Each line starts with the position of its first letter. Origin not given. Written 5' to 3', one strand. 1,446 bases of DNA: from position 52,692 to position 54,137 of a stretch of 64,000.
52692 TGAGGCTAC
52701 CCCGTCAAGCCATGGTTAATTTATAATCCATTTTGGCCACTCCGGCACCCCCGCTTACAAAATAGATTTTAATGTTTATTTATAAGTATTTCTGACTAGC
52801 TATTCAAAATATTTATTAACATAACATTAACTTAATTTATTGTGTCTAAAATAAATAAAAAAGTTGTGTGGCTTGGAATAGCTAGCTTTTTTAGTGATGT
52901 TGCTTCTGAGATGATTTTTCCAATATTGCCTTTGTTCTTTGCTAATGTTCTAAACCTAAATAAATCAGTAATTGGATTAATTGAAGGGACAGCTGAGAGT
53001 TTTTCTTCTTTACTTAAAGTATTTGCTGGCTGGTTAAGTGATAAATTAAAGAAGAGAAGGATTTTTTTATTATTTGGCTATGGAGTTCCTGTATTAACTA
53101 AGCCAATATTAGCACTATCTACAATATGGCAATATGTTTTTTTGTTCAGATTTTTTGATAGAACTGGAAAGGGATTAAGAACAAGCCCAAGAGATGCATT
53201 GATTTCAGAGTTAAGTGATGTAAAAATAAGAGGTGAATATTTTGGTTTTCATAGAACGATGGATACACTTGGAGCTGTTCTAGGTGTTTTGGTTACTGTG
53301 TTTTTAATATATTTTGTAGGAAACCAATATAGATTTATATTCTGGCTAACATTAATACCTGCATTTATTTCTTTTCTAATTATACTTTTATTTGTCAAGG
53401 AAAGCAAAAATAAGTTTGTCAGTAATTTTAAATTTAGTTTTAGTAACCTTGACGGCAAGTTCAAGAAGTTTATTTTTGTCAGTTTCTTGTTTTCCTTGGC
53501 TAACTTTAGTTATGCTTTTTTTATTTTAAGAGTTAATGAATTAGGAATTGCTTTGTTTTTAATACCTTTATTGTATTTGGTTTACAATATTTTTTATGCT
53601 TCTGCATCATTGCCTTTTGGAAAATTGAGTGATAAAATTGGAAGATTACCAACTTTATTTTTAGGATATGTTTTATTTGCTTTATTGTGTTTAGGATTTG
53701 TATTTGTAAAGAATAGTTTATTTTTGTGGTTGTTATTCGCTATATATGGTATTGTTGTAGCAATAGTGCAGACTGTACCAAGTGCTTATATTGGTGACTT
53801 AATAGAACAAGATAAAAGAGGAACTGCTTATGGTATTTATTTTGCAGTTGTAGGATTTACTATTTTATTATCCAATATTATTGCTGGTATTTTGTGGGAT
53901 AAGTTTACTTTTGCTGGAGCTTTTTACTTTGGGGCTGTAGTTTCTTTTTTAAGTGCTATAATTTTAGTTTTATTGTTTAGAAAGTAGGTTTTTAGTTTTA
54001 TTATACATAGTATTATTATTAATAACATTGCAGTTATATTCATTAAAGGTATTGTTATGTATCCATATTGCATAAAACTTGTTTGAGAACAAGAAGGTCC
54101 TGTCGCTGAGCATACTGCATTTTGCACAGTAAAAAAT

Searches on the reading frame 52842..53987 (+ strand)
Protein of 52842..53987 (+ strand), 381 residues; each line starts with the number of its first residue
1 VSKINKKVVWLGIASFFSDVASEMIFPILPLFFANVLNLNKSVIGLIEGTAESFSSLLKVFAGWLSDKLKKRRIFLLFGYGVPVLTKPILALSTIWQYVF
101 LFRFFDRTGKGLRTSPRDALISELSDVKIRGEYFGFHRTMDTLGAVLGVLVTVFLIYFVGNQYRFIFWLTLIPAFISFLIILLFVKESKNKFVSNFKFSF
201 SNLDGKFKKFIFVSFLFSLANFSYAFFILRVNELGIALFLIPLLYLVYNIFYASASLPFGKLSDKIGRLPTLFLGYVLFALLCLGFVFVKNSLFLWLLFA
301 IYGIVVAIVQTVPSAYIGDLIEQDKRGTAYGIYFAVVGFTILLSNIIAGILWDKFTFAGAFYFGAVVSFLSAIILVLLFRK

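Call 39: search_protein_families(library=pfam, proteins=[window:52842-53987:+], max_evalue=0.0001)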
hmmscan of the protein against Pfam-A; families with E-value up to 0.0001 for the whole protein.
window:52842-53987:+ (381 aa): 2 families
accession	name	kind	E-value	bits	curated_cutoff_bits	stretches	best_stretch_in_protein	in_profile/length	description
PF07690.21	MFS_1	-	3.9e-51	174.4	33.4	2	11-227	1-224/347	Major Facilitator Superfamily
PF00083.30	Sugar_tr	-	1.2e-13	51.3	22.3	1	60-193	64-199/452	Sugar (and other) transporter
